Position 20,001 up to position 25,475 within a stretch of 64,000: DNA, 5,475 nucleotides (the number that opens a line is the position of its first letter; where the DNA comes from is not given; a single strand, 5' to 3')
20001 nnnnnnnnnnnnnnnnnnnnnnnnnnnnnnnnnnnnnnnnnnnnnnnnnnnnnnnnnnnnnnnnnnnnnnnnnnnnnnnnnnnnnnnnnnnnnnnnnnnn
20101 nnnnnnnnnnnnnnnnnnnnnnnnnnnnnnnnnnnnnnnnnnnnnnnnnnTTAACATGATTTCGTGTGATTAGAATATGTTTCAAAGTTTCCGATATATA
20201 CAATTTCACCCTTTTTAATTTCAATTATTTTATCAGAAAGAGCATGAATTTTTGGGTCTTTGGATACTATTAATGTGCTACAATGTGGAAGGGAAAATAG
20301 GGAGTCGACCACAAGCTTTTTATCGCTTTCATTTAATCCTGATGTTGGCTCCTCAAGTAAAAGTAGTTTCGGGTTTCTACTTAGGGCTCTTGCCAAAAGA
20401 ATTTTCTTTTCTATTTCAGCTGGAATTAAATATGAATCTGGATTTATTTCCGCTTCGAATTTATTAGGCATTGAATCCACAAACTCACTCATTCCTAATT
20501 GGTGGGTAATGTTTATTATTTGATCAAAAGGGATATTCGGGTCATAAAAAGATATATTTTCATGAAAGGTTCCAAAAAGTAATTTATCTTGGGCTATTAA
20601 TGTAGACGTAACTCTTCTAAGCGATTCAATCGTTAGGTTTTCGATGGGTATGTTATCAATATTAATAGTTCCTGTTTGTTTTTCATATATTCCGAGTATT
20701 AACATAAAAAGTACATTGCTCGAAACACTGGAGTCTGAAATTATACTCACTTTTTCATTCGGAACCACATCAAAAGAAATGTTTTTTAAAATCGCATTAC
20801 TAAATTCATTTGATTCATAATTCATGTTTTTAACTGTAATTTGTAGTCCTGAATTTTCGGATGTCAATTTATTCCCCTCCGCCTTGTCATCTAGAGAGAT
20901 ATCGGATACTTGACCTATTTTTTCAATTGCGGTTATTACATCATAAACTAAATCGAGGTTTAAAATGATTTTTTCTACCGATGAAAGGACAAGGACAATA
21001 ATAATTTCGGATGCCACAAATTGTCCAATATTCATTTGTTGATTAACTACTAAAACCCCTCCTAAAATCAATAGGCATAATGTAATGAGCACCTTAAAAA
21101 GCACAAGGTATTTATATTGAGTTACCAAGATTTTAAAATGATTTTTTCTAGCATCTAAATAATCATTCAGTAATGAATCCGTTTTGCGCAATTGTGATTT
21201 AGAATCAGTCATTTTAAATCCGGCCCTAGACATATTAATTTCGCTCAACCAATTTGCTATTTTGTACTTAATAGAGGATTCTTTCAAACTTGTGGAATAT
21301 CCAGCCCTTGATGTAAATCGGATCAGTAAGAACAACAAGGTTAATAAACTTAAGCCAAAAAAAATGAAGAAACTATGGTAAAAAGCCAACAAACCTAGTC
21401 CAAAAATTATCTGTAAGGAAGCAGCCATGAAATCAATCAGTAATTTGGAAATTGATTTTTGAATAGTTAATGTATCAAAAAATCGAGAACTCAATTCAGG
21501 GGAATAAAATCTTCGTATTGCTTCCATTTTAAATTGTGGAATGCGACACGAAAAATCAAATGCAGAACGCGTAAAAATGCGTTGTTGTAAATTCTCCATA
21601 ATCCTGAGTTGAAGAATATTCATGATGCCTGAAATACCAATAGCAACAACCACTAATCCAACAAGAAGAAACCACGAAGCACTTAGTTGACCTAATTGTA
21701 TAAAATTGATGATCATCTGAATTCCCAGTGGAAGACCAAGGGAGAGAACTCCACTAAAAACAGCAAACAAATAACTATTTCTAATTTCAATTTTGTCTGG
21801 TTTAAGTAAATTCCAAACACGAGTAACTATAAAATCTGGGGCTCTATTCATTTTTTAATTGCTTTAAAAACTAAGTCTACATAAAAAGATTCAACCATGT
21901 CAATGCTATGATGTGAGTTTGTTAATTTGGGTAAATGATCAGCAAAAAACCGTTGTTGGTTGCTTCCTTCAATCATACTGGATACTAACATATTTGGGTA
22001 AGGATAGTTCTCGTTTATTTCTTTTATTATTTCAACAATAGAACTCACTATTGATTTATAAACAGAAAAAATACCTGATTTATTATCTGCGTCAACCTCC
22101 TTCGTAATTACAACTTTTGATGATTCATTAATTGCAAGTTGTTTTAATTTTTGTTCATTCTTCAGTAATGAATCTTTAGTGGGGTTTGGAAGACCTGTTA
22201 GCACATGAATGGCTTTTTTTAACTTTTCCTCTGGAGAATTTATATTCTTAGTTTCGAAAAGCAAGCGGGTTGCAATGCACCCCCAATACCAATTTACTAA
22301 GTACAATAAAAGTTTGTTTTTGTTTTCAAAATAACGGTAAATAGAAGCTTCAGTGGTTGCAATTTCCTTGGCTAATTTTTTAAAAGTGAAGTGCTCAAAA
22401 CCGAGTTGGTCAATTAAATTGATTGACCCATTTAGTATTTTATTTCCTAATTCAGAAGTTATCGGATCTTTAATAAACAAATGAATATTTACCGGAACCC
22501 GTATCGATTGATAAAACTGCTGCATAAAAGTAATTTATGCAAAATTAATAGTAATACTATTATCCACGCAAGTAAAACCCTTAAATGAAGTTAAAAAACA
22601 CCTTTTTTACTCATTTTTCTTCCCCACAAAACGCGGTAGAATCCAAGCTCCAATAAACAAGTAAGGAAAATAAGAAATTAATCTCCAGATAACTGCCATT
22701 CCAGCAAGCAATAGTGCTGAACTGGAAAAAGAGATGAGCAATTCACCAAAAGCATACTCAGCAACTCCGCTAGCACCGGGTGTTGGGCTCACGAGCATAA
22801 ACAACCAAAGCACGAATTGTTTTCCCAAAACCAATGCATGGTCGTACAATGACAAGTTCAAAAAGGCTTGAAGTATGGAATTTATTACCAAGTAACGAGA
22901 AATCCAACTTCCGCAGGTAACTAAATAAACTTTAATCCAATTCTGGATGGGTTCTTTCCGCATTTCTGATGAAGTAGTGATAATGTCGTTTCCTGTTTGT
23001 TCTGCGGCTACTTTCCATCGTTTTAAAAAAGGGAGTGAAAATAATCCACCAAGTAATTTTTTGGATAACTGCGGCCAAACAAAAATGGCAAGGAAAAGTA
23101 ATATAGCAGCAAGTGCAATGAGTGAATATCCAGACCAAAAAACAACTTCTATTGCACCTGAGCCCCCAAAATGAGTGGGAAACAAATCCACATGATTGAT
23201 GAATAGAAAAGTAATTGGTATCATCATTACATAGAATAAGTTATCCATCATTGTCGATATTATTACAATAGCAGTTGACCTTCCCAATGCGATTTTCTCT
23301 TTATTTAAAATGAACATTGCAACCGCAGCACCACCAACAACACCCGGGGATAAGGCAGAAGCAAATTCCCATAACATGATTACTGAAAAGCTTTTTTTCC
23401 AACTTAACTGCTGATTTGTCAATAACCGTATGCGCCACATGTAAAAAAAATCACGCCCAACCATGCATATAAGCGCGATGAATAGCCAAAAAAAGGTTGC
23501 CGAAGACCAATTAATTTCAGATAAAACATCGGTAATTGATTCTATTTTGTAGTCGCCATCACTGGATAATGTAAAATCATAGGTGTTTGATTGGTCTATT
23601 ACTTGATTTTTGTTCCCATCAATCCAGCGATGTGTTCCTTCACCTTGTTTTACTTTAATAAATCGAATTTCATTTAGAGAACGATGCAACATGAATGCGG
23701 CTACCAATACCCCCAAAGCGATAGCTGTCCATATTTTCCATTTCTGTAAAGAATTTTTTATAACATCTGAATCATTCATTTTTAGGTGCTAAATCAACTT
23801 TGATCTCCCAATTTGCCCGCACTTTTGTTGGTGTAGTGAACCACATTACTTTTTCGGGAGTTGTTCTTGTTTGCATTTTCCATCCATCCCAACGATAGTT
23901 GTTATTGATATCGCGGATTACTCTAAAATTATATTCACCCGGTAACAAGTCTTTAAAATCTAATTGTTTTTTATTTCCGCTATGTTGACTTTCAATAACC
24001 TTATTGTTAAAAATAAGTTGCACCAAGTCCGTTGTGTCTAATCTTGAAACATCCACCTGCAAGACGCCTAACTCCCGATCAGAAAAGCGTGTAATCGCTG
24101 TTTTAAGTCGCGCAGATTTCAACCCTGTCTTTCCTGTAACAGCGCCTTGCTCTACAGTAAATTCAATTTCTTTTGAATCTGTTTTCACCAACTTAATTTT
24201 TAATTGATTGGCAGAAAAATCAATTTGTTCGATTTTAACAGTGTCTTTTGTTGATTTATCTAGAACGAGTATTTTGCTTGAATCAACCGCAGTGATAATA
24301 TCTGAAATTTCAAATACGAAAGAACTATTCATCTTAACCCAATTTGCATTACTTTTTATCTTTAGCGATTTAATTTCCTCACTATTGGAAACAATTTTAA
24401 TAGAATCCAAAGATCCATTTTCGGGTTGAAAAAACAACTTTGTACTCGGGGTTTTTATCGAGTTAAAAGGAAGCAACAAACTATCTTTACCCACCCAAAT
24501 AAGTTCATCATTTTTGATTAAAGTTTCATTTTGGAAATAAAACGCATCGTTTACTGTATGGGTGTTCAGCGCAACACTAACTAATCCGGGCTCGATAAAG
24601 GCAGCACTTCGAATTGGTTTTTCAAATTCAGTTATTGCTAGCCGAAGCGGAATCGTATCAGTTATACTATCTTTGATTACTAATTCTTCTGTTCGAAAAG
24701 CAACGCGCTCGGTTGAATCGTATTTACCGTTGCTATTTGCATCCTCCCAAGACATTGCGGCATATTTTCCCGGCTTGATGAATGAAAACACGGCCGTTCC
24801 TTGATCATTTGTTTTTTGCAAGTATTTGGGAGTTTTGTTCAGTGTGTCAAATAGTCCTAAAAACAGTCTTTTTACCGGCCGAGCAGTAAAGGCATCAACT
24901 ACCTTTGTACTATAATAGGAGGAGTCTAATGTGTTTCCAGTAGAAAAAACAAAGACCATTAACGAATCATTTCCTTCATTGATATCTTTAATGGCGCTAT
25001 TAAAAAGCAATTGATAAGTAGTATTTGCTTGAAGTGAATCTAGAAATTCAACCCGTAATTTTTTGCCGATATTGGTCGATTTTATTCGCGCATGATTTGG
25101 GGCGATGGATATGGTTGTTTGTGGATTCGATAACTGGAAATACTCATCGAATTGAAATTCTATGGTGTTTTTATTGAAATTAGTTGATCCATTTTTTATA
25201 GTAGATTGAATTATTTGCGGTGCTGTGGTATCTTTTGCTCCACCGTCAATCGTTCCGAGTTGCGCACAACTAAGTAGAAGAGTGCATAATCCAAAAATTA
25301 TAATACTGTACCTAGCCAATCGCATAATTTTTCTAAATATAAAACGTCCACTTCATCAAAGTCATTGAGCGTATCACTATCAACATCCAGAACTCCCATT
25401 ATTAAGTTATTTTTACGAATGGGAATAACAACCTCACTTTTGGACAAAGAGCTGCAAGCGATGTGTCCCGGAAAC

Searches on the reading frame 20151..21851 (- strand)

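Call 97: search_protein_families(library=pfam, proteins=[window:20151-21851:-], max_evalue=0.00001)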
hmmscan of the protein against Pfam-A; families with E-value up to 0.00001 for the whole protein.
window:20151-21851:- (566 aa): 1 family
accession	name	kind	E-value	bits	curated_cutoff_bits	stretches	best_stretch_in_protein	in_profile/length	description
PF00005.33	ABC_tran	-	2.4e-10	41.6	25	1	355-504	1-137/137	ABC transporter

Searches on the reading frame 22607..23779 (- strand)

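Call 97: search_protein_families(library=pfam, proteins=[window:22607-23779:-], max_evalue=0.00001)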
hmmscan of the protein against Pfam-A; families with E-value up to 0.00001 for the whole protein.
window:22607-23779:- (390 aa): 1 family
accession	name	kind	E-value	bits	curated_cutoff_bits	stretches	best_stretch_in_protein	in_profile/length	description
PF03706.18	LPG_synthase_TM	-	3.3e-28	99.4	33.4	1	91-377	28-302/302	Lysylphosphatidylglycerol synthase TM region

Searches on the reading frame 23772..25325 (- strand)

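Call 97: search_protein_families(library=pfam, proteins=[window:23772-25325:-], max_evalue=0.00001)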
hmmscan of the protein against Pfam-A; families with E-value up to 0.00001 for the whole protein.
window:23772-25325:- (517 aa): 2 families
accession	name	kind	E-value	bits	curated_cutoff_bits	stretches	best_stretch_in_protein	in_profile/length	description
PF13205.12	Big_5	-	1.6e-17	64.6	23.6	1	32-129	1-105/105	Bacterial Ig-like domain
PF09912.14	DUF2141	-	1.7e-08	34.8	24.4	0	170-205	38-73/112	Uncharacterized protein conserved in bacteria (DUF2141)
